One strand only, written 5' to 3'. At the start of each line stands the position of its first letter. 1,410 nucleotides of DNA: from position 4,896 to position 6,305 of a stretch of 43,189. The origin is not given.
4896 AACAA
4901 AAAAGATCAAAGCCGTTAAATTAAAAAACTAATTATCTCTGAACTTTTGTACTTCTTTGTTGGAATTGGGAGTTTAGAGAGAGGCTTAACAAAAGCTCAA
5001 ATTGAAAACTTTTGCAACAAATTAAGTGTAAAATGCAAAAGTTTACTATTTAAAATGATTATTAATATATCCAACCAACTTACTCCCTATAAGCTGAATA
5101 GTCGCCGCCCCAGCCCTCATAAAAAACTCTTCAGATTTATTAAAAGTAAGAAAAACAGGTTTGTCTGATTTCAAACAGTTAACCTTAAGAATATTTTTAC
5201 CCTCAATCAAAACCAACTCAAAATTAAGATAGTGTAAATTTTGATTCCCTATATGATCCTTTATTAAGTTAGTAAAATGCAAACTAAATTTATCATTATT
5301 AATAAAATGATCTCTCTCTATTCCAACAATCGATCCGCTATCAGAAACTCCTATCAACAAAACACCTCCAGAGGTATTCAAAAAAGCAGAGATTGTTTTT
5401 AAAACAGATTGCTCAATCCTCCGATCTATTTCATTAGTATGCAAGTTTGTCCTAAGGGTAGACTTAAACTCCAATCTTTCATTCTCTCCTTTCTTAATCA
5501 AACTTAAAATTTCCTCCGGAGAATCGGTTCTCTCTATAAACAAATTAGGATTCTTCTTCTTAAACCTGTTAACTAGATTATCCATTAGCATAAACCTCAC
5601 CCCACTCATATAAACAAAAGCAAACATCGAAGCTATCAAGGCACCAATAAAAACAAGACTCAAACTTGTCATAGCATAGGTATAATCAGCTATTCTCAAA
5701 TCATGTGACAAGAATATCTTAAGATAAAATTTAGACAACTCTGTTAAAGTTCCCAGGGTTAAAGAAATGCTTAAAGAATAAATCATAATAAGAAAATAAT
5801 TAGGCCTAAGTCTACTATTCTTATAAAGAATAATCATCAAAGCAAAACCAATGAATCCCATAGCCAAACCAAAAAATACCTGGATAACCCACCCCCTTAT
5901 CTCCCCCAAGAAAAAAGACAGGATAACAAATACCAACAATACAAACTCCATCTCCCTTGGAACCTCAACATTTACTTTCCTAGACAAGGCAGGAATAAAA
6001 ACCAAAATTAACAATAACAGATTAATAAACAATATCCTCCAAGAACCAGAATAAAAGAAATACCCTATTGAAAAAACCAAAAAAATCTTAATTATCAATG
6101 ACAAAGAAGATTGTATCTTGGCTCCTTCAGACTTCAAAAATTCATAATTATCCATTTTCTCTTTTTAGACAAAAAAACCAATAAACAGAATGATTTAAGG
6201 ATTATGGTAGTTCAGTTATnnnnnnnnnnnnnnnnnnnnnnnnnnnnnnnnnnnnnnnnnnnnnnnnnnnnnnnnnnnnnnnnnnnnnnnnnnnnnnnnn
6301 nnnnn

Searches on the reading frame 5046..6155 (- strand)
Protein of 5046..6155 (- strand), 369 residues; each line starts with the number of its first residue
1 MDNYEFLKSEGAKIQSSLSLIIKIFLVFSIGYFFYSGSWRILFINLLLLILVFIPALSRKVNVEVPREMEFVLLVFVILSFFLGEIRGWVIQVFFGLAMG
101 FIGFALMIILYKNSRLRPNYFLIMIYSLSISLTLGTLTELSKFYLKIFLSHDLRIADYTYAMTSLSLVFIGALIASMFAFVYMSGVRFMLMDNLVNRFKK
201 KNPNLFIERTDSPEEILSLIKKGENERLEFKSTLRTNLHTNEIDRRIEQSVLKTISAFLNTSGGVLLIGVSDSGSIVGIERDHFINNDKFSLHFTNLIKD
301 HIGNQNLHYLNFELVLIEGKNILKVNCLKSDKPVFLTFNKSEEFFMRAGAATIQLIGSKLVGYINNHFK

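Call 11: search_protein_families(library=pfam, max_evalue=0.001, proteins=[window:5046-6155:-])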
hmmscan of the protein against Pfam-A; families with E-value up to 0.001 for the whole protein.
window:5046-6155:- (369 aa): 1 family
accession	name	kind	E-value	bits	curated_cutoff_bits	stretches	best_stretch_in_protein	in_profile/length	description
PF04326.19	SLFN_AlbA_2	-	1.3e-19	71.3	25.3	1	224-352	1-114/118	Schlafen, AlbA_2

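Call 75: find_encoding_contigs(protein=window:5046-6155:-, flank=10000, max_places=1)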
Protein window:5046-6155:- (369 aa): 4 contigs read that carry it; 1 place shown.
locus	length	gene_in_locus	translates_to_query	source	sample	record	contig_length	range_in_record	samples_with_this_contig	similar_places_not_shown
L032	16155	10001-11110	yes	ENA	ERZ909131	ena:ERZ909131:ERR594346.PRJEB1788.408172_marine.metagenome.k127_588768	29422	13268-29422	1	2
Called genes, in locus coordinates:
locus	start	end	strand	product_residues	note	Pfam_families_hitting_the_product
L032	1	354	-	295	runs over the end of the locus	PF03446:NAD_binding_2, PF03807:F420_oxidored (weak), PF00393:6PGD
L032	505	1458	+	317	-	-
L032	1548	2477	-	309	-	-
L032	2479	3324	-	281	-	PF00923:TAL_FSA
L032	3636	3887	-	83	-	-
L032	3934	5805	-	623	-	PF13292:DXP_synthase_N, PF00456:Transketolase_N, PF00676:E1_dh, PF02779:Transket_pyr, PF02780:Transketolase_C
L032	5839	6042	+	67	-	-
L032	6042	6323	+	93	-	PF05016:ParE_toxin (weak)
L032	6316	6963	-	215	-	PF00834:Ribul_P_3_epim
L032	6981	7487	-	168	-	PF01909:NTP_transf_2, PF18765:Polbeta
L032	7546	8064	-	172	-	PF02502:LacAB_rpiB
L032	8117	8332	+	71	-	-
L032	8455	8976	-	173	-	-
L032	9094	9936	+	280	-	-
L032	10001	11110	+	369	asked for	PF04326:SLFN_AlbA_2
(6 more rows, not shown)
